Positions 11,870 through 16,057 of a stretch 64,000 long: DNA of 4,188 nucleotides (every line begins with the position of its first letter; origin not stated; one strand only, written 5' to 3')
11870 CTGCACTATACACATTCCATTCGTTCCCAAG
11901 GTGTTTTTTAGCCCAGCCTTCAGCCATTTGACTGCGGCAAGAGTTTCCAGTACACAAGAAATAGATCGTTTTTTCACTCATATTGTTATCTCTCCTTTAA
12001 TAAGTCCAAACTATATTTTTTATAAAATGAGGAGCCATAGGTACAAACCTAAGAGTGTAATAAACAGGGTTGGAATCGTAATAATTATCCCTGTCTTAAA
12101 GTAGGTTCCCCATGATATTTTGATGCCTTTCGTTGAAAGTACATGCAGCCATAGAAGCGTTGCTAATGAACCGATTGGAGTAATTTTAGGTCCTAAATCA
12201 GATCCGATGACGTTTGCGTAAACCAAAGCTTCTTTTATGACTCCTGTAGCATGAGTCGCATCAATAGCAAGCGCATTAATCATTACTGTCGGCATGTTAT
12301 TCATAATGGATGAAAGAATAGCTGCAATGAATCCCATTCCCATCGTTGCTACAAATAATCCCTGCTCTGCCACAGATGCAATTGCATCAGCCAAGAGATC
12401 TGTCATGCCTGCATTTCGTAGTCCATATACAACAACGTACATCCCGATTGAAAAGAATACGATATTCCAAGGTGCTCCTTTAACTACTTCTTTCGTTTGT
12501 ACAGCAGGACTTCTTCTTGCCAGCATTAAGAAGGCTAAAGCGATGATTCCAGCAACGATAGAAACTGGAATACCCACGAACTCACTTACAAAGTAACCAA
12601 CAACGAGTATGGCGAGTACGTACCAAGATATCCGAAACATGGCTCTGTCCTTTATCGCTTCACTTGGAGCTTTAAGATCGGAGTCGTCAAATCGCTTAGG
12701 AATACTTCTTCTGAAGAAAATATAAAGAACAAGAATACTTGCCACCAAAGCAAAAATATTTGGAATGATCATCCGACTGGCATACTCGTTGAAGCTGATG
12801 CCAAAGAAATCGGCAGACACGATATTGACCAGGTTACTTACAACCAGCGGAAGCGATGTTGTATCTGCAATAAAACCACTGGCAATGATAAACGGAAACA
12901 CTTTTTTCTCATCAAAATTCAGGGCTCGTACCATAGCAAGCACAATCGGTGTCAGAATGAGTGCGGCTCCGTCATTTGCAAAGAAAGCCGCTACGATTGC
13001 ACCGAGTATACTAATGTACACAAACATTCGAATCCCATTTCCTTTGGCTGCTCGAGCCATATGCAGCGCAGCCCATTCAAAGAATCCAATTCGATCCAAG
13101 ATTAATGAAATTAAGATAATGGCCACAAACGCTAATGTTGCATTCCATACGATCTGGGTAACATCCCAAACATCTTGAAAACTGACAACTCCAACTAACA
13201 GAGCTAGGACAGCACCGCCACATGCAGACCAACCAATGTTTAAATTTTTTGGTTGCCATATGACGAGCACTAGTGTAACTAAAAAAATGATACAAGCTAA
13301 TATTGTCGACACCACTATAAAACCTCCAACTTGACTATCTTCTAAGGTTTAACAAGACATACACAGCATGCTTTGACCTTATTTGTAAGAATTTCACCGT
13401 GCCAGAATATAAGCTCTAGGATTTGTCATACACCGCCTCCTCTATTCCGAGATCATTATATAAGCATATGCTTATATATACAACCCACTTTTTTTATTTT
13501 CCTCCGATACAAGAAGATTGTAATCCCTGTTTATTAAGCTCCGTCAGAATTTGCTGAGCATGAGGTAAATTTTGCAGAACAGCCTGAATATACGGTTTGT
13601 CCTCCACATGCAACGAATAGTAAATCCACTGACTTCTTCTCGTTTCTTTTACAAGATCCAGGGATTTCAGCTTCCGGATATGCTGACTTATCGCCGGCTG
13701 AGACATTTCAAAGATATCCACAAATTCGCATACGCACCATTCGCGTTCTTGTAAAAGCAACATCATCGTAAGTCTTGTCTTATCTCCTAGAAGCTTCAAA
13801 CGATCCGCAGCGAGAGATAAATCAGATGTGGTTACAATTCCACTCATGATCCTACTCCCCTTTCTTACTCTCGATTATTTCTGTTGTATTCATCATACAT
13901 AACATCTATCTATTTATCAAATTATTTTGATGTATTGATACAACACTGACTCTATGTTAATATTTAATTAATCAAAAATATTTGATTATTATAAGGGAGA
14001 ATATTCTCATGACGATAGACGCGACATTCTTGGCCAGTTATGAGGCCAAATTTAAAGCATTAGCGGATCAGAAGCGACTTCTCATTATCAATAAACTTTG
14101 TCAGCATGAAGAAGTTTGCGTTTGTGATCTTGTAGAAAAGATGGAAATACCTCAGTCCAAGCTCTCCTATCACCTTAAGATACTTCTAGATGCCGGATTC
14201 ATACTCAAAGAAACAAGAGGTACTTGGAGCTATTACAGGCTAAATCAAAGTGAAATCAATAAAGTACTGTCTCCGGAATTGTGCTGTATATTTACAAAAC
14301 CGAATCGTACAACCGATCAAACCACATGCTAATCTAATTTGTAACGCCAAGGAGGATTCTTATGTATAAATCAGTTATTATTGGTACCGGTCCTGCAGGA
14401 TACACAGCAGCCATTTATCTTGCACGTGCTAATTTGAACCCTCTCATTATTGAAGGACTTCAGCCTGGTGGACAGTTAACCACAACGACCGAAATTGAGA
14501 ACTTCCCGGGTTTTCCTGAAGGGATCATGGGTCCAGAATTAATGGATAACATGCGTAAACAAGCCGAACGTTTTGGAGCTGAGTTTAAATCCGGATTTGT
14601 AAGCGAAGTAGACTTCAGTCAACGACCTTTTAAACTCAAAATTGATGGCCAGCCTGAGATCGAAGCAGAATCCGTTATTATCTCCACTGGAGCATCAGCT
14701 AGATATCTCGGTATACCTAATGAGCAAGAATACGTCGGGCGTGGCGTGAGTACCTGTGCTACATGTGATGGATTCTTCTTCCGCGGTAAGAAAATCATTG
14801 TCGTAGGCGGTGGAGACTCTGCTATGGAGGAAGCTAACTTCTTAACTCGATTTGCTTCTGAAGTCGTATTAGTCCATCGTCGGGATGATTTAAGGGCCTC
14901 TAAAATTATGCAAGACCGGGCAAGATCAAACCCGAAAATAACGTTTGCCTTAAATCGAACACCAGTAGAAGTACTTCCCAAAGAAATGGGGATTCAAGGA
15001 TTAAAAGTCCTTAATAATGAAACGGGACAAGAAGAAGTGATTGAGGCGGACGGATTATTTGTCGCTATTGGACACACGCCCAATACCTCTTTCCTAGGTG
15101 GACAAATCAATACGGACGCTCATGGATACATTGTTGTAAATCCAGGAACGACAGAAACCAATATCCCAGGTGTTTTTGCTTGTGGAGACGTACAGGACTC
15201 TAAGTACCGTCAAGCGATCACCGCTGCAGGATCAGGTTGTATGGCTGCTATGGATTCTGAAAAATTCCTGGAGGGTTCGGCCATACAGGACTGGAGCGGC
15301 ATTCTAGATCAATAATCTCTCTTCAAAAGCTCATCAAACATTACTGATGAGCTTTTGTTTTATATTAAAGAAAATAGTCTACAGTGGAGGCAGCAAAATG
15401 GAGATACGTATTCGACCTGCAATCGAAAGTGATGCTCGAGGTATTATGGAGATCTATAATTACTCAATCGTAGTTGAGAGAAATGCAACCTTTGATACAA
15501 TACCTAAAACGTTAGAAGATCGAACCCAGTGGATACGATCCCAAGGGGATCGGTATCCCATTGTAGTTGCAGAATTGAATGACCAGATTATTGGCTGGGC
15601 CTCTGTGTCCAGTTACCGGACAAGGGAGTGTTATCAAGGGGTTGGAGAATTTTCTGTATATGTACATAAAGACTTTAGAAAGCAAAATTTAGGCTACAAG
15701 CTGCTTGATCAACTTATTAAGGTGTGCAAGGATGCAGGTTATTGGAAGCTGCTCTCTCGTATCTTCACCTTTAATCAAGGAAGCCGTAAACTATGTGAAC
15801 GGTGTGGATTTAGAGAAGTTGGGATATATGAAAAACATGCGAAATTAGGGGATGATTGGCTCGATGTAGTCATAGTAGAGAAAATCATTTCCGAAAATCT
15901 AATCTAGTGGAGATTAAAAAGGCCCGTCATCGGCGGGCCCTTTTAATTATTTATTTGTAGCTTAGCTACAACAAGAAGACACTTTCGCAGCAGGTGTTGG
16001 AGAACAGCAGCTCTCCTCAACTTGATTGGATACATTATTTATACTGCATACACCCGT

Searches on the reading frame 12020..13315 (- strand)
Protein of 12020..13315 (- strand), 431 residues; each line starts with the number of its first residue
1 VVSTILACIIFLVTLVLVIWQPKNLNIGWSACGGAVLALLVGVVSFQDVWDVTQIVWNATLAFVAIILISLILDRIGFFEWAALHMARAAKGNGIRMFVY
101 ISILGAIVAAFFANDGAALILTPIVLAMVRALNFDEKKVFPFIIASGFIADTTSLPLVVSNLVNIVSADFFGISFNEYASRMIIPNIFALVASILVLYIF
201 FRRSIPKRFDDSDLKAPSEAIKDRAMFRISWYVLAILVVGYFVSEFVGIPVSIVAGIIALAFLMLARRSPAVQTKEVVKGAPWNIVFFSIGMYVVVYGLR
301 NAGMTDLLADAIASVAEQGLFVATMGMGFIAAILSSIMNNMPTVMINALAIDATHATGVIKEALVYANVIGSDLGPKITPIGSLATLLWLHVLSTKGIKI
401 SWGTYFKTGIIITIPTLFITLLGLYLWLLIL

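Call 6: search_protein_families(library=pfam, proteins=[window:12020-13315:-])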
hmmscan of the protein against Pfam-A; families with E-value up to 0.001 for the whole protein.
window:12020-13315:- (431 aa): 3 families
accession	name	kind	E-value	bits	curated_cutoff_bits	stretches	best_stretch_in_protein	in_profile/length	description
PF02040.21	ArsB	-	1.6e-224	746.4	22.2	1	6-428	1-423/423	Arsenical pump membrane protein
PF03600.22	CitMHS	-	1.6e-65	221.9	31.9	1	15-371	1-336/336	Citrate transporter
PF00939.25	Na_sulph_symp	-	2.8e-12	46.8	27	2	9-133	272-401/472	Sodium:sulfate symporter transmembrane region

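Call 7: search_protein_families(library=ncbifam, proteins=[window:12020-13315:-])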
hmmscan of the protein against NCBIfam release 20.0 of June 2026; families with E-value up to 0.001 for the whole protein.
window:12020-13315:- (431 aa): 5 families
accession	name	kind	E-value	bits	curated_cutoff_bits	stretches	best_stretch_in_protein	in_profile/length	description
TIGR00935.1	2a45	subfamily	4.9e-229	760.7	415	1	5-430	1-426/426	arsenite/antimonite efflux transporter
NF033877.0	arsB_Sta_pI258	exception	1.4e-220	732.8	760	1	4-430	2-428/429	arsenite efflux transporter membrane subunit ArsB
NF011980.0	PRK15445.1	subfamily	2.8e-215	715.3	457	1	4-430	2-428/430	arsenical efflux pump membrane protein ArsB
NF040989.1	MamN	equivalog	5.4e-15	55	500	1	4-346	3-342/437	magnetosome biogenesis transporter MamN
TIGR00785.1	dass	subfamily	3.7e-14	52.3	198.6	2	113-427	120-443/444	DASS family sodium-coupled anion symporter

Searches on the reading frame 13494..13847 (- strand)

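Call 6: search_protein_families(library=pfam, proteins=[window:13494-13847:-])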
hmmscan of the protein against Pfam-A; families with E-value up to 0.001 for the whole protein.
window:13494-13847:- (117 aa): 2 families
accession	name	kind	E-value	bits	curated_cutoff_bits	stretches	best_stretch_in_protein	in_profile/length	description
PF01022.26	HTH_5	-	6.7e-15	55.1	22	1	22-67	1-46/47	Bacterial regulatory protein, arsR family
PF12840.13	HTH_20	-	6.5e-05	23.3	27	1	20-68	1-50/51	Helix-turn-helix domain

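Call 7: search_protein_families(library=ncbifam, proteins=[window:13494-13847:-])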
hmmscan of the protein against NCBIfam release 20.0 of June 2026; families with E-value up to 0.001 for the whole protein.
window:13494-13847:- (117 aa): 10 families
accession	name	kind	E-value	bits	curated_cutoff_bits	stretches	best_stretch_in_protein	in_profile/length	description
NF033788.1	HTH_metalloreg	subfamily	7e-25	86.6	55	1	14-83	2-72/77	metalloregulator ArsR/SmtB family transcription factor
NF033789.1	repress_SdpR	subfamily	2.8e-16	59.2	100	1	17-81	2-66/79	autorepressor SdpR family transcription factor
NF007528.0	PRK10141.1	subfamily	2.2e-14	53.3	97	1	16-85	9-79/117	metalloregulator ArsR/SmtB family transcription factor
NF045707.1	Dbac_1936_reg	equivalog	1.2e-12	47.7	115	1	12-102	6-94/99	ArsR/SmtB-type metalloregulator TsoR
NF040642.1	sulf_sens_BigR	equivalog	1.1e-10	41.5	155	1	13-83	10-80/95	sulfite-sensing transcriptional repressor BigR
NF041413.1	ArsR_Rv2640c_fam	equivalog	3.6e-08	33.8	155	1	13-91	32-113/118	Rv2640c family ArsR-like transcriptional regulator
NF052532.1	TransRegPagRBaca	equivalog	4.1e-06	26.8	170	1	9-84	13-88/99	transcriptional repressor PagR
NF053602.1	Phr_regulator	exception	5.8e-05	22.8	320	1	17-68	6-57/191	heat shock transcription regulator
NF004170.0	PRK05638.1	equivalog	6.4e-05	21.7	421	1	6-84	352-435/442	threonine synthase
NF053755.1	MsvR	equivalog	0.00086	19.1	220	0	16-69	6-59/236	transcriptional factor MsvR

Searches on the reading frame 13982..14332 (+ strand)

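Call 6: search_protein_families(library=pfam, proteins=[window:13982-14332:+])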
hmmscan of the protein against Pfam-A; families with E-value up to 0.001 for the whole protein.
window:13982-14332:+ (116 aa): 4 families
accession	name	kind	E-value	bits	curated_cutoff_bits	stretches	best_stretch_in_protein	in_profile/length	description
PF01022.26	HTH_5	-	3e-15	56.2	22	1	29-74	1-45/47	Bacterial regulatory protein, arsR family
PF12840.13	HTH_20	-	7.8e-06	26.2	27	1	49-74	23-48/51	Helix-turn-helix domain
PF24038.1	DUF7347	-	5.9e-05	23.7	27.6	1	22-80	3-63/77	Domain of unknown function (DUF7347)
PF13601.12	HTH_34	-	0.0007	20.2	27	0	32-74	2-44/80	Winged helix DNA-binding domain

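Call 7: search_protein_families(library=ncbifam, proteins=[window:13982-14332:+])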
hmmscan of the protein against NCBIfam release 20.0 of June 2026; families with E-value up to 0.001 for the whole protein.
window:13982-14332:+ (116 aa): 9 families
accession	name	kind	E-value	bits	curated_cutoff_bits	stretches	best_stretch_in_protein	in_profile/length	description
NF033788.1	HTH_metalloreg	subfamily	1.4e-25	88.8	55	1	22-95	3-76/77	metalloregulator ArsR/SmtB family transcription factor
NF007528.0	PRK10141.1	subfamily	7.9e-15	54.8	97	1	23-88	9-74/117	metalloregulator ArsR/SmtB family transcription factor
NF033789.1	repress_SdpR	subfamily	2.8e-12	46.4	100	1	24-96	2-73/79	autorepressor SdpR family transcription factor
NF041413.1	ArsR_Rv2640c_fam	equivalog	6.4e-11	42.7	155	1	23-101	35-117/118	Rv2640c family ArsR-like transcriptional regulator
NF045707.1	Dbac_1936_reg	equivalog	5.1e-09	36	115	1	24-97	11-83/99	ArsR/SmtB-type metalloregulator TsoR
NF040642.1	sulf_sens_BigR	equivalog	7.2e-09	35.6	155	1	23-97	13-86/95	sulfite-sensing transcriptional repressor BigR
NF052532.1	TransRegPagRBaca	equivalog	5e-08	33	170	1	21-96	18-92/99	transcriptional repressor PagR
NF047906.1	CdPbTransRegCmtR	equivalog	2.5e-05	24.1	150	1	25-97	16-87/104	Cd(II)/Pb(II)-sensing metalloregulatory transcriptional regulator CmtR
NF005061.0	PRK06474.1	equivalog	0.00086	19.3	121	1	22-74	3-57/178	hypothetical protein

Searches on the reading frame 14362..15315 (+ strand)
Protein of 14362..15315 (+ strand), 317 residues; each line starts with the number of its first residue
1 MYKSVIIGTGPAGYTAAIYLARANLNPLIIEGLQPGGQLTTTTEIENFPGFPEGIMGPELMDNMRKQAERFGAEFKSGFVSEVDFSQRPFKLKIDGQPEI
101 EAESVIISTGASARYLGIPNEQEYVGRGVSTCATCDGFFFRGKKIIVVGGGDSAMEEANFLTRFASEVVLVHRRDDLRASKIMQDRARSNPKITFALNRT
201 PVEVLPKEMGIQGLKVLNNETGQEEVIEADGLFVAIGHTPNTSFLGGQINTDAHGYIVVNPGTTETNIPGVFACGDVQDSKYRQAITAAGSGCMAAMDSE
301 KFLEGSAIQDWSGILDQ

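Call 6: search_protein_families(library=pfam, proteins=[window:14362-15315:+])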
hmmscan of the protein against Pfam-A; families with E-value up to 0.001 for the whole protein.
window:14362-15315:+ (317 aa): 10 families
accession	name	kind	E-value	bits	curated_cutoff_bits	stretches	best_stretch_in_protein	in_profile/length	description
PF07992.20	Pyr_redox_2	-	7.7e-54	183.5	26.1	1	3-292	2-291/291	Pyridine nucleotide-disulphide oxidoreductase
PF13738.12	Pyr_redox_3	-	1e-24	87.8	30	1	80-275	104-305/305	Pyridine nucleotide-disulphide oxidoreductase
PF00070.33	Pyr_redox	-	4.8e-18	65.9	22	1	144-212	1-75/82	Pyridine nucleotide-disulphide oxidoreductase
PF00890.30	FAD_binding_2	-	5e-07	29.7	20.4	1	5-39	3-38/414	FAD binding domain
PF03486.20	HI0933_like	-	4.6e-06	26.7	50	0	3-33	2-32/244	HI0933-like protein Rossmann domain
PF13450.12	NAD_binding_8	-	9.8e-06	26.2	21.9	1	6-44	1-40/68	NAD(P)-binding Rossmann-like domain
PF01266.30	DAO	-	2.3e-05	24.5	27.9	0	5-37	3-37/353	FAD dependent oxidoreductase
PF01134.28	GIDA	-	3.3e-05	23.6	22.1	0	5-33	3-29/391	Glucose inhibited division protein A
PF12831.13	FAD_oxidored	-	6.2e-05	22.9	27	0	5-42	3-41/416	FAD dependent oxidoreductase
PF01946.23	Thi4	-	0.0003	20.5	26.2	0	5-37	21-55/235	Thi4 family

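Call 7: search_protein_families(library=ncbifam, proteins=[window:14362-15315:+])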
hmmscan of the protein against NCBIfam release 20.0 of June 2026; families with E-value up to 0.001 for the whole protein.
window:14362-15315:+ (317 aa): 66 families (the best 25 are shown)
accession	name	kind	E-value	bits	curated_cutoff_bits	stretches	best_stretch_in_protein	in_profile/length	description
TIGR01292.1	TRX_reduct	equivalog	9.5e-123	408.8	343.45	1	2-303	1-300/300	thioredoxin-disulfide reductase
NF007614.0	PRK10262.1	equivalog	3e-102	342.1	644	1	3-307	8-318/321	thioredoxin-disulfide reductase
TIGR03143.1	AhpF_homolog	hypoth_equivalog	2.5e-87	293.7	687.65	1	1-305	4-310/555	putative alkyl hydroperoxide reductase F subunit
TIGR03140.1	AhpF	equivalog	2.5e-69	234.2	502.9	1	2-298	213-507/515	alkyl hydroperoxide reductase subunit F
TIGR01350.1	lipoamide_DH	equivalog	8.2e-25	87.4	408.8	2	97-296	124-326/461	dihydrolipoyl dehydrogenase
TIGR04018.1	Bthiol_YpdA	hypoth_equivalog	1.3e-21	76.7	339.9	1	80-281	93-292/316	YpdA family putative bacillithiol disulfide reductase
TIGR01316.1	gltA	equivalog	9.3e-20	70.8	471.75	1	3-301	135-447/449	NADPH-dependent glutamate synthase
NF009410.0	PRK12771.1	subfamily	1.1e-19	70.4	516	1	139-309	265-451/566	NAD(P)-binding protein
TIGR02053.1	MerA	equivalog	1.3e-19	70.5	454.45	1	91-298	118-327/465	mercury(II) reductase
NF004947.0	PRK06292.2-5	equivalog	9.6e-17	61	592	1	88-278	119-310/474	dihydrolipoyl dehydrogenase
TIGR03385.1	CoA_CoA_reduc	equivalog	3.3e-16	59.1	578.8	1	104-284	106-289/439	CoA-disulfide reductase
TIGR03315.1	Se_ygfK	equivalog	2.4e-15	55.1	835.3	1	4-281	540-818/1012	putative selenate reductase subunit YgfK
NF010037.0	PRK13512.1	equivalog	5.4e-15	55.2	394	1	101-284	105-285/438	CoA-disulfide reductase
NF004776.0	PRK06116.1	equivalog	1.2e-14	54.2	480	1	91-281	122-308/450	glutathione-disulfide reductase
NF009454.0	PRK12814.1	equivalog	2.4e-14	52.6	916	1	4-309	196-506/657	putative NADPH-dependent glutamate synthase small subunit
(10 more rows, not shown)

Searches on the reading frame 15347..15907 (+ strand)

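Call 6: search_protein_families(library=pfam, proteins=[window:15347-15907:+])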
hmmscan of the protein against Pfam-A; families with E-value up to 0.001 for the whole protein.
window:15347-15907:+ (186 aa): 6 families
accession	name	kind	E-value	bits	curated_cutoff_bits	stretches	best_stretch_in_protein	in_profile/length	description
PF13420.13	Acetyltransf_4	-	1.1e-15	58.5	24.3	1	22-175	1-154/155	Acetyltransferase (GNAT) domain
PF00583.31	Acetyltransf_1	-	2e-15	57.5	20.7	1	55-155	19-116/116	Acetyltransferase (GNAT) family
PF13302.13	Acetyltransf_3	-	2.5e-13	51.3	25.4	1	20-156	2-138/138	Acetyltransferase (GNAT) domain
PF13508.13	Acetyltransf_7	-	2.7e-11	44.1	27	1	70-157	3-84/84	Acetyltransferase (GNAT) domain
PF13673.13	Acetyltransf_10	-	9.9e-07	29.2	23.6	1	66-159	27-111/128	Acetyltransferase (GNAT) domain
PF12746.13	GNAT_acetyltran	-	0.00039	20.6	26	1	78-162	165-241/243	GNAT acetyltransferase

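Call 7: search_protein_families(library=ncbifam, proteins=[window:15347-15907:+])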
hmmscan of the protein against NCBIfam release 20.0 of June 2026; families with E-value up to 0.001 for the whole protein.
window:15347-15907:+ (186 aa): 7 families
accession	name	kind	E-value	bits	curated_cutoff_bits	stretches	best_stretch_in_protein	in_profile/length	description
NF040503.1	resist_ArsN1a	equivalog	1.2e-58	197.4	170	1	22-181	1-159/159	arsinothricin resistance N-acetyltransferase ArsN1 family A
NF040504.1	resist_ArsN1b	equivalog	3.8e-26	91.8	210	1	22-175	1-153/159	arsinothricin resistance N-acetyltransferase ArsN1 family B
NF040502.1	PPT_acetyltrans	equivalog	5.5e-19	68.5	300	1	19-176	7-163/183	phosphinothricin N-acetyltransferase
TIGR01575.1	rimI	equivalog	9e-08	32.3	86.4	1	47-163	11-120/132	ribosomal protein S18-alanine N-acetyltransferase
NF007025.1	PRK09491.1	equivalog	1.2e-06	28.5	173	1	62-163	31-127/145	ribosomal protein S18-alanine N-acetyltransferase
NF043067.1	AAC_6p_group_E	equivalog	0.00017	21.5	140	1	73-158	41-130/140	aminoglycoside 6'-N-acetyltransferase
TIGR03585.1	PseH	equivalog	0.00052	20.1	93.1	1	73-175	54-153/156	UDP-4-amino-4,6-dideoxy-N-acetyl-beta-L-altrosamine N-acetyltransferase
